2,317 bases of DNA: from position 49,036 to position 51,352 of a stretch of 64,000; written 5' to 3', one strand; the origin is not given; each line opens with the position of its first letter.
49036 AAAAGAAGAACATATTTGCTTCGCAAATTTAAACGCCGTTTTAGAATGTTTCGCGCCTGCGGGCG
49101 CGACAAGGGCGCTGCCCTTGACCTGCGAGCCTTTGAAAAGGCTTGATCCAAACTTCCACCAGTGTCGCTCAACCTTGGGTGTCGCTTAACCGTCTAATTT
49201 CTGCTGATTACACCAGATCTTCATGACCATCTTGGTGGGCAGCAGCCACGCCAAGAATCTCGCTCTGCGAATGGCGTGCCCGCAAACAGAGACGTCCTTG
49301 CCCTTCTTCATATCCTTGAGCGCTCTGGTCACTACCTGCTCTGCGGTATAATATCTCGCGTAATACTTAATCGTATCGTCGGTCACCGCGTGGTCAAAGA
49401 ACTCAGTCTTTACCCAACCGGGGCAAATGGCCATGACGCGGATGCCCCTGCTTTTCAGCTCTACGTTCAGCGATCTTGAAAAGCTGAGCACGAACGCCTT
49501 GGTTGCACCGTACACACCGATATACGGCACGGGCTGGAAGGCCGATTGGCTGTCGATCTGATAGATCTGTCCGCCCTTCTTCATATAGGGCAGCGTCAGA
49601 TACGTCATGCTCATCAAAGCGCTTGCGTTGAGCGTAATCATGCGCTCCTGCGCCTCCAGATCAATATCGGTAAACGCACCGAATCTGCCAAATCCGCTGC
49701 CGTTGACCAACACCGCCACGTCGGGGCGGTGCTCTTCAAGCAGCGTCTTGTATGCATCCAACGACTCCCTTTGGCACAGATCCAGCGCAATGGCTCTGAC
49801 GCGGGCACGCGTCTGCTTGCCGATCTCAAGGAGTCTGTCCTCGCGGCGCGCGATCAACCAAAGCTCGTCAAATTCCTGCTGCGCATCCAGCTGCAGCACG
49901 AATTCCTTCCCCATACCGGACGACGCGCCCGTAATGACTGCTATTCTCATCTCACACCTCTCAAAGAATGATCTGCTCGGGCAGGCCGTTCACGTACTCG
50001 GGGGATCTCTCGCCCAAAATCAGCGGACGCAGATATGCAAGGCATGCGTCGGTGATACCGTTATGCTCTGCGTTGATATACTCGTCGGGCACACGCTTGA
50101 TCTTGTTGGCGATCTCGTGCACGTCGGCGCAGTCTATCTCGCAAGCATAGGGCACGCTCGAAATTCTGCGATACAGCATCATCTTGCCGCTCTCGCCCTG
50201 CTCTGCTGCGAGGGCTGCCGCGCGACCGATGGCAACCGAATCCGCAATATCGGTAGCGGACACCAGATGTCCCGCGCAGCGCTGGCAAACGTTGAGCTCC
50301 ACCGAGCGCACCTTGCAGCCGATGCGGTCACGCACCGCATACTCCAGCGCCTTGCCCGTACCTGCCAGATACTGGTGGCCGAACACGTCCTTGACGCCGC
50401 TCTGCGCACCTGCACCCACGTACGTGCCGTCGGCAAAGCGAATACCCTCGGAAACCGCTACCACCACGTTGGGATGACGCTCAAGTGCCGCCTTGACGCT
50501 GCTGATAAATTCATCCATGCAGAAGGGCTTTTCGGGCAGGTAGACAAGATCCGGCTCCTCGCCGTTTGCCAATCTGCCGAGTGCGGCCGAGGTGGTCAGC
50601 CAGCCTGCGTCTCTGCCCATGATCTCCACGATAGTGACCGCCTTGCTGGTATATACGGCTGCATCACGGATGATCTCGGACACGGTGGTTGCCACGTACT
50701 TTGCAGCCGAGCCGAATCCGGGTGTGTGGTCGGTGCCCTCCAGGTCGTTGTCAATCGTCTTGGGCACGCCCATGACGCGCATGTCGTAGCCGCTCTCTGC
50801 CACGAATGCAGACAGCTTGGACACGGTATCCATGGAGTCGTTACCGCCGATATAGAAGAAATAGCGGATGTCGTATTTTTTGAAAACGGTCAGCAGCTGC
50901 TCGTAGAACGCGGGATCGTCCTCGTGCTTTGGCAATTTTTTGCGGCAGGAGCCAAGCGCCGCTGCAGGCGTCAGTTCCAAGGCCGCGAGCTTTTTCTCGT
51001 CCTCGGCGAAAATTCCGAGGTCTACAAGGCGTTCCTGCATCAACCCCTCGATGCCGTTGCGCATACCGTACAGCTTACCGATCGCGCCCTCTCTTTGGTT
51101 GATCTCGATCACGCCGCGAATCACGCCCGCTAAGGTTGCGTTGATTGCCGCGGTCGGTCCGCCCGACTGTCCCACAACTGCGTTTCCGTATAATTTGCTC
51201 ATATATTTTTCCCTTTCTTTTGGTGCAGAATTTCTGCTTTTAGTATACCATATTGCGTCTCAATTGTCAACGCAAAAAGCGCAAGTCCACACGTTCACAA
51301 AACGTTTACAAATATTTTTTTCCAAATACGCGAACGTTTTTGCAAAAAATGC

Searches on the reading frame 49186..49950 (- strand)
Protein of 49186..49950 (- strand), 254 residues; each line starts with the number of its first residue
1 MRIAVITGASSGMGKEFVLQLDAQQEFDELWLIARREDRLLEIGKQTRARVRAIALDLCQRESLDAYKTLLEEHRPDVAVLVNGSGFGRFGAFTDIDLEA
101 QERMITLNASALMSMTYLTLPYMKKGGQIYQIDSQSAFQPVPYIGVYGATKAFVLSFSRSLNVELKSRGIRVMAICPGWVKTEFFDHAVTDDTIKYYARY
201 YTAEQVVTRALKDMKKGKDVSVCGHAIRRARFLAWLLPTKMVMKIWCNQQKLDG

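Call 21: search_protein_families(library=pfam, proteins=[window:49186-49950:-])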
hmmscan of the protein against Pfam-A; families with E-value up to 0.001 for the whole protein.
window:49186-49950:- (254 aa): 3 families
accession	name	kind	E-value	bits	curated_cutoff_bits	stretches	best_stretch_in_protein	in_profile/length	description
PF00106.31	adh_short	-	8e-39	133.6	26.6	1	3-188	2-190/195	short chain dehydrogenase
PF13561.12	adh_short_C2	-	3.7e-27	95.9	27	1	8-194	1-190/236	Enoyl-(Acyl carrier protein) reductase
PF08659.16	KR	-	0.00048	20.5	22.6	1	5-158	4-160/180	KR domain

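Call 64: find_encoding_contigs(protein=window:49186-49950:-, flank=1500, max_places=10)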
Protein window:49186-49950:- (254 aa): 2 contigs read that carry it; 2 places shown.
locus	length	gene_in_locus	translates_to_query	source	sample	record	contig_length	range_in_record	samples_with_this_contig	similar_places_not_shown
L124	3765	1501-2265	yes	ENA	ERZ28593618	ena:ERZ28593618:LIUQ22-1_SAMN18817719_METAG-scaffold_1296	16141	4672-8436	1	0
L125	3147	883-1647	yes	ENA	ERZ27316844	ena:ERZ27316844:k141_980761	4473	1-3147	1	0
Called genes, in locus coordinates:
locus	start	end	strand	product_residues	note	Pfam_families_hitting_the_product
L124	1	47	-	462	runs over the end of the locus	-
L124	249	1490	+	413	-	PF00365:PFK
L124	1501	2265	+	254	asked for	PF00106:adh_short, PF13561:adh_short_C2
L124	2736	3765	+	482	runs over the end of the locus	PF03323:GerA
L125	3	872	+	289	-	?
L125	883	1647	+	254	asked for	PF00106:adh_short, PF13561:adh_short_C2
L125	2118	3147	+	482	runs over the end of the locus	PF03323:GerA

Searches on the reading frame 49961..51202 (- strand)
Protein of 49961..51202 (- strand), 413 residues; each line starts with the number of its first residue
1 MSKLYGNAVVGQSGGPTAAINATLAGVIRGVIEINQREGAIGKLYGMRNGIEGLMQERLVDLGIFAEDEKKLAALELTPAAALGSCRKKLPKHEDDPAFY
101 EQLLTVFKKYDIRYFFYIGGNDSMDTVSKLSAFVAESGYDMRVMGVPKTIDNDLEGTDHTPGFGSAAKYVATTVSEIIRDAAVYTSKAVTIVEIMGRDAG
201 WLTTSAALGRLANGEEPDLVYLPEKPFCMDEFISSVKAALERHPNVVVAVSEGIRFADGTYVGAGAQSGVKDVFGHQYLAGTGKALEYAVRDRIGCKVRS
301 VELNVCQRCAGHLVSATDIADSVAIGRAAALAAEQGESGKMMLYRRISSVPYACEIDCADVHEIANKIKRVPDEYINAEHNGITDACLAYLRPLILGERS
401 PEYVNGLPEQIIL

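Call 21: search_protein_families(library=pfam, proteins=[window:49961-51202:-])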
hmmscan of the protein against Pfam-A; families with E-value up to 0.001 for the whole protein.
window:49961-51202:- (413 aa): 1 family
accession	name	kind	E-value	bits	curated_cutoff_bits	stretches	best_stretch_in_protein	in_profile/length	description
PF00365.25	PFK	-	5.4e-53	180.6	30.9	1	9-308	3-254/277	Phosphofructokinase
